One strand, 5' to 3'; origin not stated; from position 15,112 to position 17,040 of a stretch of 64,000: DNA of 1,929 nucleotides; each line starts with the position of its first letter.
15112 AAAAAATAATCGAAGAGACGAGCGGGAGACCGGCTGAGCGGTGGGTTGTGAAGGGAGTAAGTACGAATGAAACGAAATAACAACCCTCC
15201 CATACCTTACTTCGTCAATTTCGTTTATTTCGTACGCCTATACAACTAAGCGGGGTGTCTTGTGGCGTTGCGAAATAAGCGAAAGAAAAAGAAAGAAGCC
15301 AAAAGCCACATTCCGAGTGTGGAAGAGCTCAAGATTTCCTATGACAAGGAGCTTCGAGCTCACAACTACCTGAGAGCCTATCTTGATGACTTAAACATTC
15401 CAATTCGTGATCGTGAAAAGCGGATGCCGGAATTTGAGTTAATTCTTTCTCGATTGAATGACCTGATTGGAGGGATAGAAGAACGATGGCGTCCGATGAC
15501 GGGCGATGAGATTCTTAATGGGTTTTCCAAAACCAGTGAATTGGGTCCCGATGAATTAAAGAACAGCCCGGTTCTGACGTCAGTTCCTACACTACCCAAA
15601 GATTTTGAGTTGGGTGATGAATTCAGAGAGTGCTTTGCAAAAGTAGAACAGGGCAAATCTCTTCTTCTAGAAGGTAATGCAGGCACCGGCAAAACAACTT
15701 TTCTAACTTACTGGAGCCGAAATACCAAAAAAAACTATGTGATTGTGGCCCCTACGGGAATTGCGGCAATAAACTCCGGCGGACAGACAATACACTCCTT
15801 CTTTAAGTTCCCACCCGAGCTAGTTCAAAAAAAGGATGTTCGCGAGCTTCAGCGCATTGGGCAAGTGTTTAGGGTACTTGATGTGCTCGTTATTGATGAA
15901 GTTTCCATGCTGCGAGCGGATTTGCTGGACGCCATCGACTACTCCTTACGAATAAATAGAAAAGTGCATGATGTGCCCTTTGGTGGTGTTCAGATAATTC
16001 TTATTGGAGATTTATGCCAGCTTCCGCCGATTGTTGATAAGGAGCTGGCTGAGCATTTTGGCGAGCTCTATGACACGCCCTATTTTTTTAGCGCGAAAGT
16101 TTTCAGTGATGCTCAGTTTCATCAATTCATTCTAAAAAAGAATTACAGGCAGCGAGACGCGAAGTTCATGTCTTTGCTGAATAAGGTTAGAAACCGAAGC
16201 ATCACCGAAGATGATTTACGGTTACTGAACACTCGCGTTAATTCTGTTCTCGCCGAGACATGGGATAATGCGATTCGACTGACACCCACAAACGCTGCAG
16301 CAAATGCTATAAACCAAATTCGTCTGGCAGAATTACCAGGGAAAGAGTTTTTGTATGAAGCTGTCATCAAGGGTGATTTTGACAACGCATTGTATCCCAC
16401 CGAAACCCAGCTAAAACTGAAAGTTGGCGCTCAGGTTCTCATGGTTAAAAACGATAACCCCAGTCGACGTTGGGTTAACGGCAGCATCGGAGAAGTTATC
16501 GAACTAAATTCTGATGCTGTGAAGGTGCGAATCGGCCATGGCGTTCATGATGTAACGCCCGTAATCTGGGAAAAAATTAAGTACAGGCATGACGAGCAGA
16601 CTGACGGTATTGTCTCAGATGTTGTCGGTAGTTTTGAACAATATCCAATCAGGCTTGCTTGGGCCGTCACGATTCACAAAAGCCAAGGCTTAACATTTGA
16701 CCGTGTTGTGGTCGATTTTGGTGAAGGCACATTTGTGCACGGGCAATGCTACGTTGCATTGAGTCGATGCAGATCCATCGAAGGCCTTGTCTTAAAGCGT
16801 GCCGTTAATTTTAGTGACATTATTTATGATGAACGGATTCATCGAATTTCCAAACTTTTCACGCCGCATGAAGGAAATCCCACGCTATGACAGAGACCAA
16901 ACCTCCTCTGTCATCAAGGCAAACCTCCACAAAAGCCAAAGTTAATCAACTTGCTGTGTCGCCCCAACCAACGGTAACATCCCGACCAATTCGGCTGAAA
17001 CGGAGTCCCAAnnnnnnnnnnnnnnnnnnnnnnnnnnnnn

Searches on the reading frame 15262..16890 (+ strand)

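Call 7: search_protein_families(library=ncbifam, proteins=[window:15262-16890:+], max_evalue=0.1)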
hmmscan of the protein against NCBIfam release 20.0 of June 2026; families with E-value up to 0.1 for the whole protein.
window:15262-16890:+ (542 aa): 9 families
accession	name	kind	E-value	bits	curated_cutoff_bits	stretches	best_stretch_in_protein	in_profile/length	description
TIGR01447.1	recD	equivalog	5.4e-18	64.9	310.15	1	130-487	194-547/597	exodeoxyribonuclease V subunit alpha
TIGR01448.2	helicase_RecD2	equivalog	6.5e-18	64.2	500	2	115-257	315-450/713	SF1B family DNA helicase RecD2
TIGR02768.1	TraA_Ti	equivalog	2.2e-12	46.1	590.45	2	337-505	573-709/751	Ti-type conjugative transfer relaxase TraA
NF010464.0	PRK13889.1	subfamily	1.5e-08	33.1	1015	1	463-505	654-695/992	conjugal transfer relaxase TraA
NF010402.0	PRK13826.1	subfamily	0.00024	19.1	1317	1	380-504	628-730/1102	Dtr system oriT relaxase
NF008127.0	PRK10875.1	equivalog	0.0044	15.6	671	0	465-483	542-560/619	exodeoxyribonuclease V subunit alpha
TIGR00150.1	T6A_YjeE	equivalog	0.018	14.9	60.1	1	120-165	10-56/135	tRNA (adenosine(37)-N6)-threonylcarbamoyltransferase complex ATPase subunit type 1 TsaE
NF000355.4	ribo_prot_ABC_F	equivalog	0.07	12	380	0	127-164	335-374/499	ribosomal protection-like ABC-F family protein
TIGR03608.1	L_ocin_972_ABC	subfamily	0.099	12.1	254.85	0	121-157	14-50/206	putative bacteriocin export ABC transporter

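Call 8: search_protein_families(library=phrogs, proteins=[window:15262-16890:+], max_evalue=0.01)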
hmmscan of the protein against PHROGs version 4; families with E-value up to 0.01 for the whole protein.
window:15262-16890:+ (542 aa): 6 families
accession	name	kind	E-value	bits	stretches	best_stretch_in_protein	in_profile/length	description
phrog_325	-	DNA, RNA and nucleotide metabolism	1.6e-82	279.2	1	127-530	488-888/986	Dda-like helicase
phrog_30356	-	DNA, RNA and nucleotide metabolism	4.1e-49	168.4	2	128-425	15-313/823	helicase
phrog_4412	-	DNA, RNA and nucleotide metabolism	2.8e-22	79.9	2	114-312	328-504/743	exonuclease V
phrog_25471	-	unknown function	4.6e-09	37.5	1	128-177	18-73/162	-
phrog_6891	-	other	0.0046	17.6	1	114-148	25-59/310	ATPase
phrog_5846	-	DNA, RNA and nucleotide metabolism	0.0062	16.8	0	130-219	34-108/380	clamp loader of DNA polymerase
